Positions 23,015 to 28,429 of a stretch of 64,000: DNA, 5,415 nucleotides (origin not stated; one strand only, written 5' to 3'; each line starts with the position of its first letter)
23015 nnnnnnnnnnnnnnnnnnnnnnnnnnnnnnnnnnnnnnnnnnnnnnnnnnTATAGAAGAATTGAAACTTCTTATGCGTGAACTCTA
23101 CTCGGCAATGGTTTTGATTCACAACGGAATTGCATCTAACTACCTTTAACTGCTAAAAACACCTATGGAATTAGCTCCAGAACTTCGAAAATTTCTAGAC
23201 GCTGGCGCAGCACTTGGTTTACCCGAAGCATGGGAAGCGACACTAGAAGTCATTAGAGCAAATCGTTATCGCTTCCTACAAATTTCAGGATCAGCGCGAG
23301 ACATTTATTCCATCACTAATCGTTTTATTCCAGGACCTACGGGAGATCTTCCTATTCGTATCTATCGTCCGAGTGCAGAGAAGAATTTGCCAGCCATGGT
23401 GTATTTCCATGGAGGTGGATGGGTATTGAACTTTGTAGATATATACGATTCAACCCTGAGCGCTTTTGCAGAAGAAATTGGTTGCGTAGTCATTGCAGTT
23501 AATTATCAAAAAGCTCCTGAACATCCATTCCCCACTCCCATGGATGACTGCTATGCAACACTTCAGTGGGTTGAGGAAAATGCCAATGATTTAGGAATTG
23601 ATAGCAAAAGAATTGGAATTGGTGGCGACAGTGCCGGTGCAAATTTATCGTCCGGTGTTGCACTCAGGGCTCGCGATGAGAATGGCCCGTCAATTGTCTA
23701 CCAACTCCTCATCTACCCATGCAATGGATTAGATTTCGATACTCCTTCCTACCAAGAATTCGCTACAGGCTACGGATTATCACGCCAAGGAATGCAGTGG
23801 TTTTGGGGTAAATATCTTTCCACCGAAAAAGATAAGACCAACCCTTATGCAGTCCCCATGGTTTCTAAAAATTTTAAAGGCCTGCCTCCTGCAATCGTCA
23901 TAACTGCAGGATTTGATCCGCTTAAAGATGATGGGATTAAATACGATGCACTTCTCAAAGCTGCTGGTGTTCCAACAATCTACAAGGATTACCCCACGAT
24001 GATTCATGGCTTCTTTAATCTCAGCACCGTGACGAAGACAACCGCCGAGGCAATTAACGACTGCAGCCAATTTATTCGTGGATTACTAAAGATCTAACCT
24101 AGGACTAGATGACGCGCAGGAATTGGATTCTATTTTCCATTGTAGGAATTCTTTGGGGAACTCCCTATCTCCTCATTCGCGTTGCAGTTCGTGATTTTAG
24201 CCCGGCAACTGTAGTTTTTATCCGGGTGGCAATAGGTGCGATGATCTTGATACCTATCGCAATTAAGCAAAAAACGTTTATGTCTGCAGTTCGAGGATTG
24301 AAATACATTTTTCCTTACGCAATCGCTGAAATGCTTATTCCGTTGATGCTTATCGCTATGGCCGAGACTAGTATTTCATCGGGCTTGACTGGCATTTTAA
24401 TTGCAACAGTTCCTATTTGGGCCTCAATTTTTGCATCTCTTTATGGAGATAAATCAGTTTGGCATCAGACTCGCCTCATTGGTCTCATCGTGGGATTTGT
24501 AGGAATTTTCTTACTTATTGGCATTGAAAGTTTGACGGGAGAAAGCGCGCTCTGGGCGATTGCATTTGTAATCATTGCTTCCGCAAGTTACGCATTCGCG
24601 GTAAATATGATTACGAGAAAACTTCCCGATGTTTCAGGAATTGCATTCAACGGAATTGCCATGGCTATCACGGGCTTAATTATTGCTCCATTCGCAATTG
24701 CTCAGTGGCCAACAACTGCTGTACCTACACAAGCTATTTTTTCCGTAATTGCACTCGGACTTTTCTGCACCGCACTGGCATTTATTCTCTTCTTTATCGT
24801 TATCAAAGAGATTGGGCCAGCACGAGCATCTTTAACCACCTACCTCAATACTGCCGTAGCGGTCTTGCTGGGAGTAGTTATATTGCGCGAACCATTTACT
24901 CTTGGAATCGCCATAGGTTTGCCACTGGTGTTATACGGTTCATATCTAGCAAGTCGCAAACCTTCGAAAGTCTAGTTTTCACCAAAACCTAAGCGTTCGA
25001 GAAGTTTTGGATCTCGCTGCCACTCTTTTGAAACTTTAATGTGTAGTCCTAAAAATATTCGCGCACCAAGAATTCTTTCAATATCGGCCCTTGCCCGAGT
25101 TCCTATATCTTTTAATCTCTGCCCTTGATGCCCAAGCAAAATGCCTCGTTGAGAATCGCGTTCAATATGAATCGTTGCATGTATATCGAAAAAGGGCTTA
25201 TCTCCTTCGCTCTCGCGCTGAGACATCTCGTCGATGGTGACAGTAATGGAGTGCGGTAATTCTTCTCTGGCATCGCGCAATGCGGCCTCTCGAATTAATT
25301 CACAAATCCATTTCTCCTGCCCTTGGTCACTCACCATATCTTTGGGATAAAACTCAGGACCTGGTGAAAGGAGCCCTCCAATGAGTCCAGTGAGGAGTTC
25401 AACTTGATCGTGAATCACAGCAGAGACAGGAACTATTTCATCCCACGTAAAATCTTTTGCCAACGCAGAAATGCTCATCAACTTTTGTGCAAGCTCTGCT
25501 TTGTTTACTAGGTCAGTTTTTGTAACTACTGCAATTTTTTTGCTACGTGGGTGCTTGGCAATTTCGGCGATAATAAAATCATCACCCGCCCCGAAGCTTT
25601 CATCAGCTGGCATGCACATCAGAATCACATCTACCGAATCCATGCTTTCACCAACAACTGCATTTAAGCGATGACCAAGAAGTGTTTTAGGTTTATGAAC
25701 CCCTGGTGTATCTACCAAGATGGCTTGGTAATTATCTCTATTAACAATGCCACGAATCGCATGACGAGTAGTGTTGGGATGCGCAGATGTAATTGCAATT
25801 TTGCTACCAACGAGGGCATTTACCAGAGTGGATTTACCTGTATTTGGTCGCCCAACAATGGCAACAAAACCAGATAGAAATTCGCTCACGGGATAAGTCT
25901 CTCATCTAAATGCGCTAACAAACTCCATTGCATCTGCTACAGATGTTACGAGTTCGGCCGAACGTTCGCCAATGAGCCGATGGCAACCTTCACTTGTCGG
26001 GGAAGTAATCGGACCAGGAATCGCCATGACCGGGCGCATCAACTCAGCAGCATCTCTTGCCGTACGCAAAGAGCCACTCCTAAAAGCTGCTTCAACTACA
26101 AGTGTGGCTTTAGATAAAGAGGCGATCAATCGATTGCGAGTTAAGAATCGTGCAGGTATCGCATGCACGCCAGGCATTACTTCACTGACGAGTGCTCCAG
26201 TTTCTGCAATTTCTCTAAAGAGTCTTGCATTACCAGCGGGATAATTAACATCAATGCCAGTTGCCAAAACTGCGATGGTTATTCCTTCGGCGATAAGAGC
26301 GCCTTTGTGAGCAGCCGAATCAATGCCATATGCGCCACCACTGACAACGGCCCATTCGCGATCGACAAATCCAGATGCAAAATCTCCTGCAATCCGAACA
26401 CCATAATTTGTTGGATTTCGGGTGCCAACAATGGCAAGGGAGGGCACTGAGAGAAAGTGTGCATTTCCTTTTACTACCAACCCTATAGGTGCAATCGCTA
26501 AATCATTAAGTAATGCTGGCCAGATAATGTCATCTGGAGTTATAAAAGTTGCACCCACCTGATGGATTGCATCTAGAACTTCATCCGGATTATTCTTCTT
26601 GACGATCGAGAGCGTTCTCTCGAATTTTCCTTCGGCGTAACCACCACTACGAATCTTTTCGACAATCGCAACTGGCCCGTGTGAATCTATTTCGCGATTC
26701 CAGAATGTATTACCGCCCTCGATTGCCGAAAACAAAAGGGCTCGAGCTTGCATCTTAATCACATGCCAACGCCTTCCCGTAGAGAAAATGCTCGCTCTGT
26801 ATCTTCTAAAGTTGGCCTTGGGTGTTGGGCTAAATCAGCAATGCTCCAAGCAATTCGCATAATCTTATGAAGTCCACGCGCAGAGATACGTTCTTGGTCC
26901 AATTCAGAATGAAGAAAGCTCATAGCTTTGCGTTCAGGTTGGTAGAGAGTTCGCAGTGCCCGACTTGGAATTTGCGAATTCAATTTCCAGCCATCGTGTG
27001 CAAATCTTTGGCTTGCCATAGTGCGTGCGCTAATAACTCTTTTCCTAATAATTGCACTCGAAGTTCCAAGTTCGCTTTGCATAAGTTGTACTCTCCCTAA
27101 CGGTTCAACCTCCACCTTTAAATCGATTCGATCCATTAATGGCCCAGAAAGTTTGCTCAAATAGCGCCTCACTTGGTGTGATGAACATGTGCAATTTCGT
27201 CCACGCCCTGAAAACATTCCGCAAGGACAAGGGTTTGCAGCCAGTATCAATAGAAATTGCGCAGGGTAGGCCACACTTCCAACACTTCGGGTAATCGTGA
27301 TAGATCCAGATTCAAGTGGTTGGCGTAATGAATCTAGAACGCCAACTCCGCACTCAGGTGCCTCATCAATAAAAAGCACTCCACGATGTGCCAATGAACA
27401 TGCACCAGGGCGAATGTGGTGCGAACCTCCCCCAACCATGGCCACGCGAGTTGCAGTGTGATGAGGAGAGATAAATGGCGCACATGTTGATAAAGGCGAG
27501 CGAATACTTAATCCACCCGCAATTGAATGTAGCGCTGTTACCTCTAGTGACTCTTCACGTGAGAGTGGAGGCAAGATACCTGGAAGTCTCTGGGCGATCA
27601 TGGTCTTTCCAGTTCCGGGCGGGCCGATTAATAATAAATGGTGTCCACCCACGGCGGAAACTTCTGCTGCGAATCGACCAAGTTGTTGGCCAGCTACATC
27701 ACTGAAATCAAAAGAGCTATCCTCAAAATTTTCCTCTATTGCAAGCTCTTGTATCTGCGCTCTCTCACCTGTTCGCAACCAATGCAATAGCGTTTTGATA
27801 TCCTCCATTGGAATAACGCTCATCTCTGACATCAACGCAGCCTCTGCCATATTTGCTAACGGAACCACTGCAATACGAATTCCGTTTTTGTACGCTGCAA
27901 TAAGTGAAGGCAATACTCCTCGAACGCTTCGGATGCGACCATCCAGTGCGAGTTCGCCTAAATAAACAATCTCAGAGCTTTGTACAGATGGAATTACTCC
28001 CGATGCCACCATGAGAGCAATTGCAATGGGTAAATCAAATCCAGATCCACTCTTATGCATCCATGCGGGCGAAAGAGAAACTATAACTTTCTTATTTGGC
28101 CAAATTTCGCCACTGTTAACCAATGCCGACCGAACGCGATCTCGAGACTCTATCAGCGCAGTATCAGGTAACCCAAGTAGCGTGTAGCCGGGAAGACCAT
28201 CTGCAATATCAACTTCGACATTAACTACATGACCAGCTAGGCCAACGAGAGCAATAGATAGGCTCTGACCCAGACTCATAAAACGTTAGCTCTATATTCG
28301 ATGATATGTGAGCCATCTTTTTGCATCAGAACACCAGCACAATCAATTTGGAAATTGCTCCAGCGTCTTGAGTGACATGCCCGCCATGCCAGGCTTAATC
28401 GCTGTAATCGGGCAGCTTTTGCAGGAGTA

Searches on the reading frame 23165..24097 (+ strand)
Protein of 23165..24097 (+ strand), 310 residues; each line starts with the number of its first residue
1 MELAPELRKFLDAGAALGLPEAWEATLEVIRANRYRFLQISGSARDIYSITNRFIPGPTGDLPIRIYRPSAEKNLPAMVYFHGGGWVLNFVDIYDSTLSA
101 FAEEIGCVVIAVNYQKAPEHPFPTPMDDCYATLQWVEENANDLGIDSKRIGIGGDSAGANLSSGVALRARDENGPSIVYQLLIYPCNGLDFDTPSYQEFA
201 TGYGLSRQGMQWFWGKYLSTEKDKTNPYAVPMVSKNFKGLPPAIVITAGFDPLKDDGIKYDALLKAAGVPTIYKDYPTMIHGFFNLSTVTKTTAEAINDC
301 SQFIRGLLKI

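Call 52: search_protein_families(library=pfam, proteins=[window:23165-24097:+], max_evalue=0.00001)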
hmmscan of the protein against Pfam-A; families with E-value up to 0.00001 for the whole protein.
window:23165-24097:+ (310 aa): 3 families
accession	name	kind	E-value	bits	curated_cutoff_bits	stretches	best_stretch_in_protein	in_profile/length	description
PF07859.19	Abhydrolase_3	-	7.8e-72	241.9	25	1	78-284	1-209/210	alpha/beta hydrolase fold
PF20434.5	BD-FAE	-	6.2e-21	75.3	26.8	1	66-172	3-113/215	BD-FAE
PF00135.34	COesterase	-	2e-10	40.7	27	1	64-163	88-198/515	Carboxylesterase family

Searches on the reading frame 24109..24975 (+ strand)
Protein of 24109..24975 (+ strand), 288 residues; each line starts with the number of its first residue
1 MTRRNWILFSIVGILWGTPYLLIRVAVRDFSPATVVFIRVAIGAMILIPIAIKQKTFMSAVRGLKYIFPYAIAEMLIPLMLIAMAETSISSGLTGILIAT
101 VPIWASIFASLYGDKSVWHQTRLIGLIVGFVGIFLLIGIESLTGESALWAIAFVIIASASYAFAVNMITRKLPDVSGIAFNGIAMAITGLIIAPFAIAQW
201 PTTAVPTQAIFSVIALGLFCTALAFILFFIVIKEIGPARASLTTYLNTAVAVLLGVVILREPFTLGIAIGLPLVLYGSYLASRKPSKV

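Call 52: search_protein_families(library=pfam, proteins=[window:24109-24975:+], max_evalue=0.00001)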
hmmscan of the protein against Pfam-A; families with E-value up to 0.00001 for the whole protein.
window:24109-24975:+ (288 aa): 1 family
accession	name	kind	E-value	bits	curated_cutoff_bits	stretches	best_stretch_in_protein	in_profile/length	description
PF00892.27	EamA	-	1.1e-32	113.5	28.2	2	149-282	2-134/135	EamA-like transporter family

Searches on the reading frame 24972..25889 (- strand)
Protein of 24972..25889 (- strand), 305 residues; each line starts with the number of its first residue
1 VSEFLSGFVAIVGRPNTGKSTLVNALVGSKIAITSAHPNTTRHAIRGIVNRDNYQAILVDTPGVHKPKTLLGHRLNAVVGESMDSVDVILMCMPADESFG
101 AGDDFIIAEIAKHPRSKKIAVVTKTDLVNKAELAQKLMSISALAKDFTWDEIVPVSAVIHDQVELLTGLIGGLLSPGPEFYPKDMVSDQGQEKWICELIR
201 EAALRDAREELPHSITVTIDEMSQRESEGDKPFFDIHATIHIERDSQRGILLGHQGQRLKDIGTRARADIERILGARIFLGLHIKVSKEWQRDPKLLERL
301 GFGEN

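Call 52: search_protein_families(library=pfam, proteins=[window:24972-25889:-], max_evalue=0.00001)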
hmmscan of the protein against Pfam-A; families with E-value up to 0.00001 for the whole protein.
window:24972-25889:- (305 aa): 5 families
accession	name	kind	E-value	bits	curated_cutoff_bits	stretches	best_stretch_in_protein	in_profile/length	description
PF01926.29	MMR_HSR1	-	8e-22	77.9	21.9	1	9-122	2-111/113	50S ribosome-binding GTPase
PF07650.23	KH_2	-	3.5e-14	52.8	22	1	210-291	1-78/78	KH domain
PF00350.29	Dynamin_N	-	1.4e-11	45.2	27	0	9-42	1-34/168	Dynamin family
PF02421.24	FeoB_N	-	2.3e-09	37.4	27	1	9-66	3-59/156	Ferrous iron transport protein B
PF03193.22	RsgA_GTPase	-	3.6e-06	27.3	30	0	8-67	108-171/174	RsgA GTPase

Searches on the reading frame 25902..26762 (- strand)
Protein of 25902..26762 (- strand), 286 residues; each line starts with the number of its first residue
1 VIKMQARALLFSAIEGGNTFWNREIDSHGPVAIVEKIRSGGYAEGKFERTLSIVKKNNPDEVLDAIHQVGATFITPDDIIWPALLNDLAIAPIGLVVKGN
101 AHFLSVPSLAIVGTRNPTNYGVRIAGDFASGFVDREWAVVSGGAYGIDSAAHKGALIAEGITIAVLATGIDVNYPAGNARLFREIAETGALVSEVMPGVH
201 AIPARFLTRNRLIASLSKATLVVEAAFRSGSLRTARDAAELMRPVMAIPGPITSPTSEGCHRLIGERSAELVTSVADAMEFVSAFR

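Call 52: search_protein_families(library=pfam, proteins=[window:25902-26762:-], max_evalue=0.00001)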
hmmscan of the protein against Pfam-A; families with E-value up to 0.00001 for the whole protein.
window:25902-26762:- (286 aa): 1 family
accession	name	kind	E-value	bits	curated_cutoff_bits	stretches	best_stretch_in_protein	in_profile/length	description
PF02481.21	DNA_processg_A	-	1.8e-67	227.1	29.6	1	67-273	3-211/212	DNA recombination-mediator protein A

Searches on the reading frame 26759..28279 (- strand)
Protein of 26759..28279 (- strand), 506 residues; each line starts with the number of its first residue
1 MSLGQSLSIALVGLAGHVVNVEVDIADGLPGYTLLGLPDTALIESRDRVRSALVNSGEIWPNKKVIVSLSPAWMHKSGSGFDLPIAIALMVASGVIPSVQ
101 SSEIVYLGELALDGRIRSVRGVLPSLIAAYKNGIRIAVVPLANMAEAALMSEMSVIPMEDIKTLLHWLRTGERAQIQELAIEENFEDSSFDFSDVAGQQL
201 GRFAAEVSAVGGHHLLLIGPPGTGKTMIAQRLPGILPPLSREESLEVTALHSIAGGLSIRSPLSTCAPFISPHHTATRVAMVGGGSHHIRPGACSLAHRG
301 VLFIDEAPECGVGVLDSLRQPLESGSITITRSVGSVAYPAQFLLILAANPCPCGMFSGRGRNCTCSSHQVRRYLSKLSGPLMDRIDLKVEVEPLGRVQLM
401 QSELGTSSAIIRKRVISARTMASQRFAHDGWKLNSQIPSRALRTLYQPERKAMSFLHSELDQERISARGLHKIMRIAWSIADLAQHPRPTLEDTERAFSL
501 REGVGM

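Call 13: search_protein_families(library=pfam, proteins=[window:26759-28279:-])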
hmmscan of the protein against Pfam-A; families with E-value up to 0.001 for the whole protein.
window:26759-28279:- (506 aa): 7 families
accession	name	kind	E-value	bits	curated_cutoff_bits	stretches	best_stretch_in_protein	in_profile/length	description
PF01078.27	Mg_chelatase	-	7.4e-84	280.7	20.3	1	191-394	1-202/207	Magnesium chelatase, subunit ChlI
PF13541.12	ChlI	-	6.4e-37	126.6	27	1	21-143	1-121/121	Subunit ChlI of Mg-chelatase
PF13335.12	Mg_chelatase_C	-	2.9e-22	79.5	26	1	406-501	2-94/94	Magnesium chelatase, subunit ChlI C-terminal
PF07728.20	AAA_5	-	3.4e-08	34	22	1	214-352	1-125/139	AAA domain (dynein-related subfamily)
PF00493.29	MCM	-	1.6e-05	24.5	23.3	0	287-356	110-178/224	MCM P-loop domain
PF05362.19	Lon_C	-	4.7e-05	23.5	21.1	1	15-165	39-199/205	Lon protease (S16) C-terminal proteolytic domain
PF00004.35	AAA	-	0.00046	21.1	21.2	0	215-236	1-22/131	ATPase family associated with various cellular activities (AAA)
